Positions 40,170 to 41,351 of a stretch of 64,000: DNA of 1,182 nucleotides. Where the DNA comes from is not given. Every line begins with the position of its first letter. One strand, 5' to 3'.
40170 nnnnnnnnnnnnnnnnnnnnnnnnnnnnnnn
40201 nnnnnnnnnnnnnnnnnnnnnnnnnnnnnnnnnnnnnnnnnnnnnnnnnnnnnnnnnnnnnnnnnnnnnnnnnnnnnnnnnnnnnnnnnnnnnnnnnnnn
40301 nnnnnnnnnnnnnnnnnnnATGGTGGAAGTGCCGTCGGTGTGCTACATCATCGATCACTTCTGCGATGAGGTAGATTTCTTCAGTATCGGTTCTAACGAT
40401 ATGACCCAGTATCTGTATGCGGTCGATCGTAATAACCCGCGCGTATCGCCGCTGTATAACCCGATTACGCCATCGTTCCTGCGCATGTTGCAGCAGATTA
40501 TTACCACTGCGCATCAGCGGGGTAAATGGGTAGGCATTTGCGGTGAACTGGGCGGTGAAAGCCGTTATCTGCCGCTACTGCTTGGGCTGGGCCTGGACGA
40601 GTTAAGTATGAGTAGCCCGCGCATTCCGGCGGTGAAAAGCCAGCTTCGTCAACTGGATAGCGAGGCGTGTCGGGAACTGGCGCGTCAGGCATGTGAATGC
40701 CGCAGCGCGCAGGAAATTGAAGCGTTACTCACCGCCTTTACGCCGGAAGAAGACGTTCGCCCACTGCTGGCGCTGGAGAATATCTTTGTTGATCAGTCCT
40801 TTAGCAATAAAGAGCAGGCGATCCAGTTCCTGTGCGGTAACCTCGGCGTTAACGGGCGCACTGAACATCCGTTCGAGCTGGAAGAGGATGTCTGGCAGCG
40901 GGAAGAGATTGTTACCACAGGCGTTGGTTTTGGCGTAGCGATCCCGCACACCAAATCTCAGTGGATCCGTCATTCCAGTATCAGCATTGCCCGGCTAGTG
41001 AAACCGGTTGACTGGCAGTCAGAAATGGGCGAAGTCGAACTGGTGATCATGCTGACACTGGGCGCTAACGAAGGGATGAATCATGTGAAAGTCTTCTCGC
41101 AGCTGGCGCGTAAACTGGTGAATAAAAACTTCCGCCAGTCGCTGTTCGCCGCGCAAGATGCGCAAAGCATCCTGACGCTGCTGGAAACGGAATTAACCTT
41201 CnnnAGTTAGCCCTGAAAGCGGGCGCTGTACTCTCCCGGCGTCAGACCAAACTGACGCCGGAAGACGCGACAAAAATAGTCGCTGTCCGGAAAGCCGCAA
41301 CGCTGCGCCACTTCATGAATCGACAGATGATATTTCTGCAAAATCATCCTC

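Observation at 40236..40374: fryA is split by a 1-nt frameshift in a homopolymeric A5 tract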

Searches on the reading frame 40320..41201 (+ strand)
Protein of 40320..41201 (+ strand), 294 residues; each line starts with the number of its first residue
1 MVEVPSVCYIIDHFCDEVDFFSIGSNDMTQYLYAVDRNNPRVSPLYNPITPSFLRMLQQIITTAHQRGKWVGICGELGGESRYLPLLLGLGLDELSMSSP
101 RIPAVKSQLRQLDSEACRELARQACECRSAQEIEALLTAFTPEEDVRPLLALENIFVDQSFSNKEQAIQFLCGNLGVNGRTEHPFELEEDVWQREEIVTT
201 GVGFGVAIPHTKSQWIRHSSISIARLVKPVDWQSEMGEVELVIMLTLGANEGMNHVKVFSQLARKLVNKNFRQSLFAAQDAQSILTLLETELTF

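Call 33: list_cluster_members(proteins=[L003:23611-26103:+, window:40320-41201:+, window:37648-38682:+, window:41210-42064:-, window:35301-36545:+])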
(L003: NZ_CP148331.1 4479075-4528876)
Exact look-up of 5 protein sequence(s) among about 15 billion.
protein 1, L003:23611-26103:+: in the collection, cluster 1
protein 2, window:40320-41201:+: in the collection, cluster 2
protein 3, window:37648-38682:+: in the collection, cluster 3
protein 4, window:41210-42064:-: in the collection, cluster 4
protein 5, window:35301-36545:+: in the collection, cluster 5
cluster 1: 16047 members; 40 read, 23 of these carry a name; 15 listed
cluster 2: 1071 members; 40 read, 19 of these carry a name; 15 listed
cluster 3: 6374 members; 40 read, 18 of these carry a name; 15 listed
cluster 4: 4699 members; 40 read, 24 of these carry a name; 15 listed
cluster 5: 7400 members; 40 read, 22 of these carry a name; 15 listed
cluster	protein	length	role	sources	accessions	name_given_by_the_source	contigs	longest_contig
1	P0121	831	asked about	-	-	TPA: phosphoenolpyruvate--protein phosphotransferase [Escherichia coli] | phosphoenolpyruvate--protein phosphotransferase n=1 Tax=Escherichia coli TaxID=562 ... | phosphoenolpyruvate--protein phosphotransferase [Escherichia coli]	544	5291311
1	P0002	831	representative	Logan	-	-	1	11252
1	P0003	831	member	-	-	phosphoenolpyruvate--protein phosphotransferase [Escherichia coli] | phosphoenolpyruvate-protein phosphotransferase | phosphoenolpyruvate--protein phosphotransferase n=1 Tax=Escherichia TaxID=561 ...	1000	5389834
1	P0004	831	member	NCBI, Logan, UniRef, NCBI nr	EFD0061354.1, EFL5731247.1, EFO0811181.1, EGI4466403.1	phosphoenolpyruvate--protein phosphotransferase [Escherichia coli] | phosphoenolpyruvate--protein phosphotransferase n=1 Tax=Escherichia coli TaxID=562 ...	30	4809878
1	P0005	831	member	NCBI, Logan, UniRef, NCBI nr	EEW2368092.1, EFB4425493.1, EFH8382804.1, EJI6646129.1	TPA: phosphoenolpyruvate--protein phosphotransferase [Escherichia coli] | phosphoenolpyruvate--protein phosphotransferase n=1 Tax=Escherichia coli TaxID=562 ... | phosphoenolpyruvate--protein phosphotransferase [Escherichia coli]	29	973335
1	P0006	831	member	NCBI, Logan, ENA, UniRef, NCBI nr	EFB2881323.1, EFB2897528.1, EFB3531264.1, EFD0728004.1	phosphoenolpyruvate--protein phosphotransferase [Escherichia coli] | phosphoenolpyruvate--protein phosphotransferase n=1 Tax=Escherichia coli TaxID=562 ...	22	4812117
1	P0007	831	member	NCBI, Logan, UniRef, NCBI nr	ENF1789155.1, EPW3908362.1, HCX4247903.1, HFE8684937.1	phosphoenolpyruvate--protein phosphotransferase [Escherichia coli] | phosphoenolpyruvate--protein phosphotransferase n=1 Tax=Escherichia coli TaxID=562 ...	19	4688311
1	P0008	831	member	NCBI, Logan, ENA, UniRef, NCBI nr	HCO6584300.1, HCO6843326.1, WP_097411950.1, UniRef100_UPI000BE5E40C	TPA: phosphoenolpyruvate--protein phosphotransferase [Escherichia coli] | phosphoenolpyruvate--protein phosphotransferase n=1 Tax=Escherichia coli TaxID=562 ... | phosphoenolpyruvate--protein phosphotransferase [Escherichia coli]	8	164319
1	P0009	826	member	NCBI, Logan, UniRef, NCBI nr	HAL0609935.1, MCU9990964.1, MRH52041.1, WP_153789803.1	phosphoenolpyruvate--protein phosphotransferase [Escherichia coli] | phosphoenolpyruvate--protein phosphotransferase n=1 Tax=Escherichia coli TaxID=562 ...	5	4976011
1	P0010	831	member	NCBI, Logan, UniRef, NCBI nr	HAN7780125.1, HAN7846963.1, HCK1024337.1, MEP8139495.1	TPA: phosphoenolpyruvate--protein phosphotransferase [Escherichia coli] | phosphoenolpyruvate--protein phosphotransferase n=1 Tax=Escherichia coli TaxID=562 ... | phosphoenolpyruvate--protein phosphotransferase [Escherichia coli]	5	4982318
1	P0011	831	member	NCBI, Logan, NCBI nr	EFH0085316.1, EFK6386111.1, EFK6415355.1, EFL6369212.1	phosphoenolpyruvate--protein phosphotransferase [Escherichia coli]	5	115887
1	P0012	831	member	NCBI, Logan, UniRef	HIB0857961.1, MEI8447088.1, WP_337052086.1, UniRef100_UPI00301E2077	TPA: phosphoenolpyruvate--protein phosphotransferase [Escherichia coli] | phosphoenolpyruvate--protein phosphotransferase n=1 Tax=Escherichia coli TaxID=562 ...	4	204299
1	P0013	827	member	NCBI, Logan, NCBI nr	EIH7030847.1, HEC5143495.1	phosphoenolpyruvate--protein phosphotransferase [Escherichia coli]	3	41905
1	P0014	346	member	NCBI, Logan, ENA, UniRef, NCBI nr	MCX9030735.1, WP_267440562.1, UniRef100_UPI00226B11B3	aminopeptidase [Citrobacter portucalensis] | aminopeptidase n=1 Tax=Citrobacter portucalensis TaxID=1639133 RepID=UPI00226B11B3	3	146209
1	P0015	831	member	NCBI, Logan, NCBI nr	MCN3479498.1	phosphoenolpyruvate--protein phosphotransferase [Escherichia coli]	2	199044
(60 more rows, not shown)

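Call 44: search_protein_families(proteins=[window:40320-41201:+], library=ncbifam)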
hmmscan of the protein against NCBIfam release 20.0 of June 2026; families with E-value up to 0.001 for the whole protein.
window:40320-41201:+ (294 aa): 15 families
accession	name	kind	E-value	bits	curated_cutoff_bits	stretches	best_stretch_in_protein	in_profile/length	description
TIGR01417.1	PTS_I_fam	equivalog_domain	9.9e-48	162.9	341.7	1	1-137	428-564/565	phosphoenolpyruvate--protein phosphotransferase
NF008382.0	PRK11177.1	equivalog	9.4e-46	156.6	824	1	1-144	429-572/575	phosphoenolpyruvate-protein phosphotransferase PtsI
TIGR00848.1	fruA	subfamily_domain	3.6e-42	143.3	103.5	1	150-275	2-129/129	fructose PTS transporter subunit IIA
NF008283.0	PRK11061.1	equivalog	7.4e-39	133.6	583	1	1-146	595-740/748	phosphoenolpyruvate--protein phosphotransferase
NF005057.0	PRK06464.1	equivalog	2e-25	89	598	1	1-117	676-793/798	phosphoenolpyruvate synthase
TIGR01418.1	PEP_synth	equivalog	4e-24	85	739.75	1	1-110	670-780/784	pyruvate, water dikinase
NF007293.0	PRK09765.1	equivalog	1.3e-21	76.8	763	1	152-291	10-152/639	PTS 2-O-a-mannosyl-D-glycerate transporter subunit IIABC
NF007389.0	PRK09913.1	equivalog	5.5e-19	68.6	151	1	187-290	41-144/148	PTS fructose transporter subunit IIA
TIGR01419.1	nitro_reg_IIA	equivalog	1.7e-14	53.9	138.7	1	150-289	6-144/145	PTS IIA-like nitrogen regulatory protein PtsN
NF008319.0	PRK11109.1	equivalog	5e-11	42.5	302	1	150-291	4-142/376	fused PTS fructose transporter subunit IIA/HPr protein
NF011663.0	PRK15083.1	subfamily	8.9e-11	40.5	589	1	131-290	478-636/639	PTS mannitol transporter subunit IICBA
TIGR01828.1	pyru_phos_dikin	equivalog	4.7e-10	38.1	843.45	1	1-39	737-775/865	pyruvate, phosphate dikinase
NF008145.0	PRK10896.1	equivalog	1.4e-09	37.9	221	1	189-287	52-152/161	PTS IIA-like nitrogen regulatory protein PtsN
NF010351.0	PRK13779.1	equivalog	1.9e-06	27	766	1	151-289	5-140/503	bifunctional PTS system fructose-specific transporter subunit IIA/HPr protein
NF007236.0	PRK09665.1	equivalog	5.1e-05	23.1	139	1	159-283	10-137/150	PTS galactitol transporter subunit IIA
